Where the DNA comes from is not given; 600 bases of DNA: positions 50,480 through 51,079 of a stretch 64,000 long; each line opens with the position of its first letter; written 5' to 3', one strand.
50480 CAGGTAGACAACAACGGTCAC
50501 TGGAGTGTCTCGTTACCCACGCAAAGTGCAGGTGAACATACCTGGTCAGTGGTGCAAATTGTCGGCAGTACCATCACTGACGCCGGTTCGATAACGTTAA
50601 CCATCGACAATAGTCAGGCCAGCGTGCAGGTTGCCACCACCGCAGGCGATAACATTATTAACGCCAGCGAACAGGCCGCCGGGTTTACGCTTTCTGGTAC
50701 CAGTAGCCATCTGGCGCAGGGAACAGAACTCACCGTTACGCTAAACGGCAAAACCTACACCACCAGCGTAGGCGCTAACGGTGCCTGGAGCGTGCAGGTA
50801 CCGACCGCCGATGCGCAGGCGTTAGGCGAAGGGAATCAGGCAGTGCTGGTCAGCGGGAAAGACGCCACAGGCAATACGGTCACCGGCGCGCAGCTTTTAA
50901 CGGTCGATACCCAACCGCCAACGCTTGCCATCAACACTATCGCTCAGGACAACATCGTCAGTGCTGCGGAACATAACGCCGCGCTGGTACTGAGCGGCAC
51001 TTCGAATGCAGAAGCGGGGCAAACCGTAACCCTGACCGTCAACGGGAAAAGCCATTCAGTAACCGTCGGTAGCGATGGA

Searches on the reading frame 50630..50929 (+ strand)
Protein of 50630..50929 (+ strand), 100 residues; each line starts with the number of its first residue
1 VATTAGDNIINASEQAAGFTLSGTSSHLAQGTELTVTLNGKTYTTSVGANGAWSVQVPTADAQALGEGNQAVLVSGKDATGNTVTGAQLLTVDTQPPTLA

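Call 24: search_solved_structures(query=A1, max_evalue=1, show_alignments=1)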
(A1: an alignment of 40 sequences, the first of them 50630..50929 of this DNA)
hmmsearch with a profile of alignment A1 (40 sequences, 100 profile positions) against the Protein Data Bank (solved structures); distinct sequences matched with E-value up to 1: 20.
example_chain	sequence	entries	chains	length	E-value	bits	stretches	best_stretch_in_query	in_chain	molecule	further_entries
4p99_A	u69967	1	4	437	7.7e-72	241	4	1-97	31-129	MpAFP_RII tetra-tandemer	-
5irb_A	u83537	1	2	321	3.4e-50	171.6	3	1-94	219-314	RTX-adhesin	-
6xi3_AAA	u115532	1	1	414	3.7e-25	91.2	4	15-98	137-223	Large adhesion protein (Lap) involved in biofilm formation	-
4kdv_A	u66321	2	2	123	4.4e-18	68.5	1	1-88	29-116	Antifreeze protein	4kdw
2yn3_A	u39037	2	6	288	1.4e-14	57.3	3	27-97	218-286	PUTATIVE INNER MEMBRANE PROTEIN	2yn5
5k8g_A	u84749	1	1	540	4.5e-10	42.8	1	1-95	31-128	Antifreeze protein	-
6x5v_A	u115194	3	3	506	5.5e-10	42.5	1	1-95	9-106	Antifreeze protein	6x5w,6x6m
6x6q_A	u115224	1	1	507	5.5e-10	42.5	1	1-95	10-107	Antifreeze protein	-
6xi1_AAA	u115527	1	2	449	1.8e-07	34.5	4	46-98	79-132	Flagellin hook IN motif family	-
6nz0_Z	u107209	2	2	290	4.7e-05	26.7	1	55-93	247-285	Dyslexia-associated protein KIAA0319-like protein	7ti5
7js4_A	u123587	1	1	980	0.00019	24.8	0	50-94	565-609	F5/8 type C domain protein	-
9h4u_A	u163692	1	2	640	0.0074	19.7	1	32-61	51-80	Carbohydrate esterase FI8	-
2mqb_A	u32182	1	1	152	0.027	17.9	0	40-86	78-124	Probable beta-lactamase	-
9ega_A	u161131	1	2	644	0.03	17.7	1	29-62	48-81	Sialate O-acetylesterase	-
5kdj_B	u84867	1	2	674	0.089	16.2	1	50-93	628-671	F5/8 type C domain protein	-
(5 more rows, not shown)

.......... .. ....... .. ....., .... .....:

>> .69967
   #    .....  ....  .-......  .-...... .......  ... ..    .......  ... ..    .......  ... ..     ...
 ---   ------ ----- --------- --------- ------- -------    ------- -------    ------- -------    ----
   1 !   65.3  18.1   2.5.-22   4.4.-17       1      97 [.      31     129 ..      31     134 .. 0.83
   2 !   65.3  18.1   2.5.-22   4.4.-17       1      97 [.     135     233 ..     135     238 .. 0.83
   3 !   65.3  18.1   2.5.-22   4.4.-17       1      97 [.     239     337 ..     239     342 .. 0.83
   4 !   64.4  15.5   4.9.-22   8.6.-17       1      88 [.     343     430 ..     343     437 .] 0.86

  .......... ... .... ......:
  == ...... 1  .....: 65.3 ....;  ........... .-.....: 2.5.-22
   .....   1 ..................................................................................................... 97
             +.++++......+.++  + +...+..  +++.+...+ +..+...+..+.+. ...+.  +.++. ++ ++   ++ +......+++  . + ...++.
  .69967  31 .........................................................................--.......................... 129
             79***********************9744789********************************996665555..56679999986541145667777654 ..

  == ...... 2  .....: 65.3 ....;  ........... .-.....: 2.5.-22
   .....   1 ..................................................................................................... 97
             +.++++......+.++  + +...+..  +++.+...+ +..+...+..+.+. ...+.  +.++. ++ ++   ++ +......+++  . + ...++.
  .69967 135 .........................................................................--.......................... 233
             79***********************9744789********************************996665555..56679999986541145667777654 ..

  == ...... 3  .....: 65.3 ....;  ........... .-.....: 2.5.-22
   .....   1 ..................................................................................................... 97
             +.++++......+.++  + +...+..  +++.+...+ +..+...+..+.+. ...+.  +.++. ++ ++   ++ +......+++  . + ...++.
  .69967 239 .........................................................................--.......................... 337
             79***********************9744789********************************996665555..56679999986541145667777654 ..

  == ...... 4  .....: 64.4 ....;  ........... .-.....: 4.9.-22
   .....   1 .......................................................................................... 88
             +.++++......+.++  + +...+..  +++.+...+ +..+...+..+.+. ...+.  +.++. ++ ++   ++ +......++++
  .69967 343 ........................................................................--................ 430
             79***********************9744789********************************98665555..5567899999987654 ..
